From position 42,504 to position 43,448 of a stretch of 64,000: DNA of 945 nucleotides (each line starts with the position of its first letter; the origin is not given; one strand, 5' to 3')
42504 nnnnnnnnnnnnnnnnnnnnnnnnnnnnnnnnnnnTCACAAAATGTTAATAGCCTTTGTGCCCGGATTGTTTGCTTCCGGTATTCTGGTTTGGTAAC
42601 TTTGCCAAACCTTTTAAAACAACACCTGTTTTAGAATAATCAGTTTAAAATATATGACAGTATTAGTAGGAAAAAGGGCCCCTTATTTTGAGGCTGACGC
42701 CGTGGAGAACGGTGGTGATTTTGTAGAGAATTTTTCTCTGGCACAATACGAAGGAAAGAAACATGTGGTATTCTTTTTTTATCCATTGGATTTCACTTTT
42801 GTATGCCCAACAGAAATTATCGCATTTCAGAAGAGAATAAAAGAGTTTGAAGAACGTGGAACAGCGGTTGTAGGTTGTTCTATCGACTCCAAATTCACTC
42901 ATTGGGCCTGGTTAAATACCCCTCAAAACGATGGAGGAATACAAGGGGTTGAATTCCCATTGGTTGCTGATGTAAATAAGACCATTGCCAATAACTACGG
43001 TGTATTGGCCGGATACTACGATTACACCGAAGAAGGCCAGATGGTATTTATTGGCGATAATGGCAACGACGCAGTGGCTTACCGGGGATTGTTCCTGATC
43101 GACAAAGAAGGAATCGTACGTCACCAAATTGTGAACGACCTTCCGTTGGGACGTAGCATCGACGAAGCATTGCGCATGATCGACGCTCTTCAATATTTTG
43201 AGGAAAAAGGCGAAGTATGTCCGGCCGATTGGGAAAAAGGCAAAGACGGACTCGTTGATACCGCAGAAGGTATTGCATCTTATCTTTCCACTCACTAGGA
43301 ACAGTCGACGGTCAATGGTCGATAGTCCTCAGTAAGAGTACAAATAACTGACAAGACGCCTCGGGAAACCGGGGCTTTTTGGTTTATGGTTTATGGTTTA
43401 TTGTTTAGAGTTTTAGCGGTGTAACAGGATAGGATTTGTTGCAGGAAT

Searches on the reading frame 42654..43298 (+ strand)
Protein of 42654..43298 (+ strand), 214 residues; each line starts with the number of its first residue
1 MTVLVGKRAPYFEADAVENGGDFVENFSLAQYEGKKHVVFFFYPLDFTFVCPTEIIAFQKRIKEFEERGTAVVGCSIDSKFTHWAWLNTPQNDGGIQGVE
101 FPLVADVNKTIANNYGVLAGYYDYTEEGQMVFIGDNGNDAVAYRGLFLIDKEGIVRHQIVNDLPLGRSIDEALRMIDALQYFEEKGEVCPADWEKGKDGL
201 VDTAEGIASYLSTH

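Call 8: search_protein_families(library=pfam, proteins=[window:42654-43298:+], max_evalue=0.01)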
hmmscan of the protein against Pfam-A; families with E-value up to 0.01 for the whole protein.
window:42654-43298:+ (214 aa): 3 families
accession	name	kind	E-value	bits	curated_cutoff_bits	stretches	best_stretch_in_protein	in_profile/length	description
PF00578.27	AhpC-TSA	-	1.1e-33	116.2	26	1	5-157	1-123/124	AhpC/TSA family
PF08534.16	Redoxin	-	2.3e-13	50.6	26.6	1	5-166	2-139/148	Redoxin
PF10417.14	1-cysPrx_C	-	9e-09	35.6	21.1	1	178-212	1-40/41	C-terminal domain of 1-Cys peroxiredoxin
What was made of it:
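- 42654..43298 (+): prx: typical 2-Cys peroxiredoxin (AhpC/Prx type), 214 aa. Pfam AhpC-TSA 1.1e-33 plus 1-cysPrx_C (call 8).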

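Call 91: search_protein_families(library=ncbifam, proteins=[window:42654-43298:+], max_evalue=0.01)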
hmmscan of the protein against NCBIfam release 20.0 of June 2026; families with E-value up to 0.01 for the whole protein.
window:42654-43298:+ (214 aa): 11 families
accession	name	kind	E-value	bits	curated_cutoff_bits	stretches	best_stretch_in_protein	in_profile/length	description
NF011576.0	PRK15000.1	subfamily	1.1e-71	240.7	301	1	3-212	2-194/200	peroxiredoxin C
NF009668.0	PRK13189.1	equivalog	7.3e-39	133.3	211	1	3-197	10-181/224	peroxiredoxin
NF040737.1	peroxi_PrxU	equivalog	1.5e-37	129.6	270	1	2-204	35-219/233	thioredoxin-dependent peroxiredoxin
TIGR03137.1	AhpC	equivalog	2.6e-37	128.4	272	1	4-201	3-178/187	alkyl hydroperoxide reductase subunit C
NF009669.0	PRK13190.1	equivalog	6.1e-33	113.8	261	1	1-204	1-179/203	putative peroxiredoxin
NF009670.0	PRK13191.1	equivalog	4.2e-26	91.8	374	1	31-195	30-176/215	putative peroxiredoxin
NF010122.0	PRK13599.1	equivalog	7.1e-21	74.6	456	1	31-194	30-175/220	peroxiredoxin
NF006960.0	PRK09437.1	equivalog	3.1e-08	33.7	140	1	5-158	6-135/156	thioredoxin-dependent thiol peroxidase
NF053650.1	PerredPrxQDein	equivalog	2.9e-06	27.3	260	1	26-116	13-94/148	thioredoxin-dependent peroxiredoxin PrxQ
NF002854.0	PRK03147.1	subfamily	0.00011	22.1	170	1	3-118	36-138/176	thiol-disulfide oxidoreductase ResA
NF001808.0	PRK00522.1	equivalog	0.00022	20.7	123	1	24-117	34-119/167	thiol peroxidase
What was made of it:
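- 42654..43298 (+): NCBIfam peroxiredoxin C 1.1e-71 (call 91).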
